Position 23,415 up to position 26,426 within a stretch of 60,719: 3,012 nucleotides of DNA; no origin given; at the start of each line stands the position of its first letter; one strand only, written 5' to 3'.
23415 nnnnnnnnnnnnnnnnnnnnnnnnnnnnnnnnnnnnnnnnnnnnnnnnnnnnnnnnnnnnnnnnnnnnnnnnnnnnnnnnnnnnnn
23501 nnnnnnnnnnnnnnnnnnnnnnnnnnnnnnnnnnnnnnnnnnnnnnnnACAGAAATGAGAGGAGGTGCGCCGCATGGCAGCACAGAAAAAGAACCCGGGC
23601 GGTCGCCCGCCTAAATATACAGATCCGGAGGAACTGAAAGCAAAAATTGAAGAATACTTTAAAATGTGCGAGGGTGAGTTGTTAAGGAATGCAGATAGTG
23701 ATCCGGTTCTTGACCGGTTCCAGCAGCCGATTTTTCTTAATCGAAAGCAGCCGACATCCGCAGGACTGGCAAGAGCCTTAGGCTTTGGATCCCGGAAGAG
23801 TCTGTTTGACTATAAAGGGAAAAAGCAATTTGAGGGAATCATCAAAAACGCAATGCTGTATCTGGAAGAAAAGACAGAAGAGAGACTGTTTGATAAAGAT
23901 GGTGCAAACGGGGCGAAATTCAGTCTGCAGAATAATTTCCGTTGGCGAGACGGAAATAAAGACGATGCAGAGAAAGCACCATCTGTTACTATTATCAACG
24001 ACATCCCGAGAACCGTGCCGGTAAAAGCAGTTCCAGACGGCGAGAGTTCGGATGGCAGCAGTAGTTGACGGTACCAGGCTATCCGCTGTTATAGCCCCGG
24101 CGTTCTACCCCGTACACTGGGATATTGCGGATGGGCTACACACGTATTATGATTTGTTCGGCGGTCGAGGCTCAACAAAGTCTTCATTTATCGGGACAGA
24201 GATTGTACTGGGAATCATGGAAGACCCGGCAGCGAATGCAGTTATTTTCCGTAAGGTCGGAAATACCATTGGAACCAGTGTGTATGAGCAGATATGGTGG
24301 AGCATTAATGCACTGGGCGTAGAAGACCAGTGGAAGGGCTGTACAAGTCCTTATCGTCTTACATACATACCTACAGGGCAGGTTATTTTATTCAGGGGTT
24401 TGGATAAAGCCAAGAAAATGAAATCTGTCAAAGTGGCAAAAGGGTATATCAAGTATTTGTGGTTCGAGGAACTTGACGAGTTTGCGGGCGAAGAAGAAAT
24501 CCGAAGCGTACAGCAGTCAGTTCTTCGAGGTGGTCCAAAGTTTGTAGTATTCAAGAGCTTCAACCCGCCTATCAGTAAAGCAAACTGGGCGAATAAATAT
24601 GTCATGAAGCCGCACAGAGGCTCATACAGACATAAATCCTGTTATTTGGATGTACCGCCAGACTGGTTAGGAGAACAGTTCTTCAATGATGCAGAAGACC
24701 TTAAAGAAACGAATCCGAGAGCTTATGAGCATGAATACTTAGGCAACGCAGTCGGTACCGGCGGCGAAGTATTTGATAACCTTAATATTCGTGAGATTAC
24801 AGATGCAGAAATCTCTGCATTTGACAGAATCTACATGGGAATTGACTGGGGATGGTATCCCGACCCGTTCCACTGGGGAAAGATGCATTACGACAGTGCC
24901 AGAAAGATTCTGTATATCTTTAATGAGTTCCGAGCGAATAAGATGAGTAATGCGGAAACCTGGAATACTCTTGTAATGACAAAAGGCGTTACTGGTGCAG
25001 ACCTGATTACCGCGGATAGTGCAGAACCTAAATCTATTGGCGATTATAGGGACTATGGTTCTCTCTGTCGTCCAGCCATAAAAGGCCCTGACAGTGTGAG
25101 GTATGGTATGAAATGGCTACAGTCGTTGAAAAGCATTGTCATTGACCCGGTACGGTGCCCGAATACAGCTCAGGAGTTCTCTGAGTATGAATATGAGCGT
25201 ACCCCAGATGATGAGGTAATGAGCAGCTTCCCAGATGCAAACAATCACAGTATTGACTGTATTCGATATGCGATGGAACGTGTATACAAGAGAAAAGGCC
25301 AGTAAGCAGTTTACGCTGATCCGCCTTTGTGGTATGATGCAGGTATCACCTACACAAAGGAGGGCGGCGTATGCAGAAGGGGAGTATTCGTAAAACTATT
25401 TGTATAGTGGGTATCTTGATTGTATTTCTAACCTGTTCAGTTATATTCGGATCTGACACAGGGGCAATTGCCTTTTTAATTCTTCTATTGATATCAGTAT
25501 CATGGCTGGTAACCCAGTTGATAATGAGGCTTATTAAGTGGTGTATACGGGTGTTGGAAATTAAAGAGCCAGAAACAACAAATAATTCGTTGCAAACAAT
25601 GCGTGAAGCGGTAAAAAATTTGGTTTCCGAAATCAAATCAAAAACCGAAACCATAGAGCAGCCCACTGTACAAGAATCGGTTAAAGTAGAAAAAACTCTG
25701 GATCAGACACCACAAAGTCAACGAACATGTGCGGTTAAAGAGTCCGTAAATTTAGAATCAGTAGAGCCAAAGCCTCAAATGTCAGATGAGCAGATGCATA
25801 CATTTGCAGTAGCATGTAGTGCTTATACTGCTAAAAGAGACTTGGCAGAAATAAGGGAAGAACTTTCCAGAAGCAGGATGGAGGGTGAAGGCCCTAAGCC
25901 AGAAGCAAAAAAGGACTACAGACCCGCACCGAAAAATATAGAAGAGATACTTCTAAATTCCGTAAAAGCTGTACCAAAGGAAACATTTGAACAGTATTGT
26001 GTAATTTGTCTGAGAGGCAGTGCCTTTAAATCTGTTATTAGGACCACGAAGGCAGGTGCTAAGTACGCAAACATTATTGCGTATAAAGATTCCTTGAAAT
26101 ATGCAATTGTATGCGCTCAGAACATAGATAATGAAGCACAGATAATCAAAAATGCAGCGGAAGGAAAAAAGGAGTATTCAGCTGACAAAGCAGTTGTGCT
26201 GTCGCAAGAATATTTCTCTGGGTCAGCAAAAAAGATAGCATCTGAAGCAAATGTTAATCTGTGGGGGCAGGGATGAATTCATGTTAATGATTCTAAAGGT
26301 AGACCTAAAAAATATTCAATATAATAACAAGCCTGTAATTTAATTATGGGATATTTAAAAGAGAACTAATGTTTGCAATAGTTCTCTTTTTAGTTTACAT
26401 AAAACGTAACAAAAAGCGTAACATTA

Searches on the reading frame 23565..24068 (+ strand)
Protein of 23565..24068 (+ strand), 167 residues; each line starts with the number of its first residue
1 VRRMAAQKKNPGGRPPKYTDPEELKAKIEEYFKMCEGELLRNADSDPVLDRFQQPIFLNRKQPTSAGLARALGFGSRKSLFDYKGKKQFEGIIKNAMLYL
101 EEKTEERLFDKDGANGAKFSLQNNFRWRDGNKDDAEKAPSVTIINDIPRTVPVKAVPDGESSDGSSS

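Call 24: search_protein_families(library=phrogs, proteins=[window:23565-24068:+], max_evalue=0.001)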
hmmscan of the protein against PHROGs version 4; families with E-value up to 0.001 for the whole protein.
window:23565-24068:+ (167 aa): 1 family
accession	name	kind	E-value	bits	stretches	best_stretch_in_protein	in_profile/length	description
phrog_606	-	head and packaging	2.1e-16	61.4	1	4-131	11-134/167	terminase small subunit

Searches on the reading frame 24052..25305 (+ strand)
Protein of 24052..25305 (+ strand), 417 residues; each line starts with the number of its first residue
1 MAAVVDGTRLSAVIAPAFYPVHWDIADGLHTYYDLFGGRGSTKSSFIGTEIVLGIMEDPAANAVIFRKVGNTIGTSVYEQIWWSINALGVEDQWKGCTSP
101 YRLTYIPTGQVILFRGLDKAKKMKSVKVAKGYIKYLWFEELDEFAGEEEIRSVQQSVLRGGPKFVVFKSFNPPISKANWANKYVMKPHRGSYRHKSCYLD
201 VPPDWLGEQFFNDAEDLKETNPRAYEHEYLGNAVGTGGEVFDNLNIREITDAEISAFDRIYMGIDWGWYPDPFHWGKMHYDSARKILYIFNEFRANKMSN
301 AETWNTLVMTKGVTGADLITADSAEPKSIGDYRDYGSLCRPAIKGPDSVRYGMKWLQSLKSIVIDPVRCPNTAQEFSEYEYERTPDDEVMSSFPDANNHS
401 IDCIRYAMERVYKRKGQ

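Call 24: search_protein_families(library=phrogs, proteins=[window:24052-25305:+], max_evalue=0.001)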
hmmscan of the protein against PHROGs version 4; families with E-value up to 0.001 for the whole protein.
window:24052-25305:+ (417 aa): 8 families
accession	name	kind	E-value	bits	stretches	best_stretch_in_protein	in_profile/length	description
phrog_3717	-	head and packaging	1.5e-49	169.9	1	13-278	6-270/277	terminase large subunit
phrog_2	-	head and packaging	1.3e-36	127.7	1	29-415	276-596/807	terminase large subunit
phrog_5653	-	head and packaging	2.4e-35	123.1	1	234-414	4-183/199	terminase large subunit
phrog_18557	-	head and packaging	4.5e-27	95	1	341-417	3-79/88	terminase large subunit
phrog_6672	-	head and packaging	2.2e-24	86.7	1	285-416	5-134/145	terminase large subunit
phrog_8711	-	head and packaging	6.9e-15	55.9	1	21-92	16-87/89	terminase large subunit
phrog_10250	-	head and packaging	2.8e-06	28.2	0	360-415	165-219/228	terminase large subunit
phrog_22023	-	unknown function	0.00024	22.4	1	169-272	28-128/153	-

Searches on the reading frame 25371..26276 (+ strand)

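Call 13: search_protein_families(library=pfam, proteins=[window:25371-26276:+], max_evalue=0.01)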
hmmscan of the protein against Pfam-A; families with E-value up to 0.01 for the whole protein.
window:25371-26276:+ (301 aa): 2 families
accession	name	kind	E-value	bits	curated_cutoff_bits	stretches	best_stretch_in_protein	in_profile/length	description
PF04471.18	Mrr_cat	-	5.5e-07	30.1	21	1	200-298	3-106/115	Restriction endonuclease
PF14163.11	SieB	-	0.0051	16.9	26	1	32-93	32-94/147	Super-infection exclusion protein B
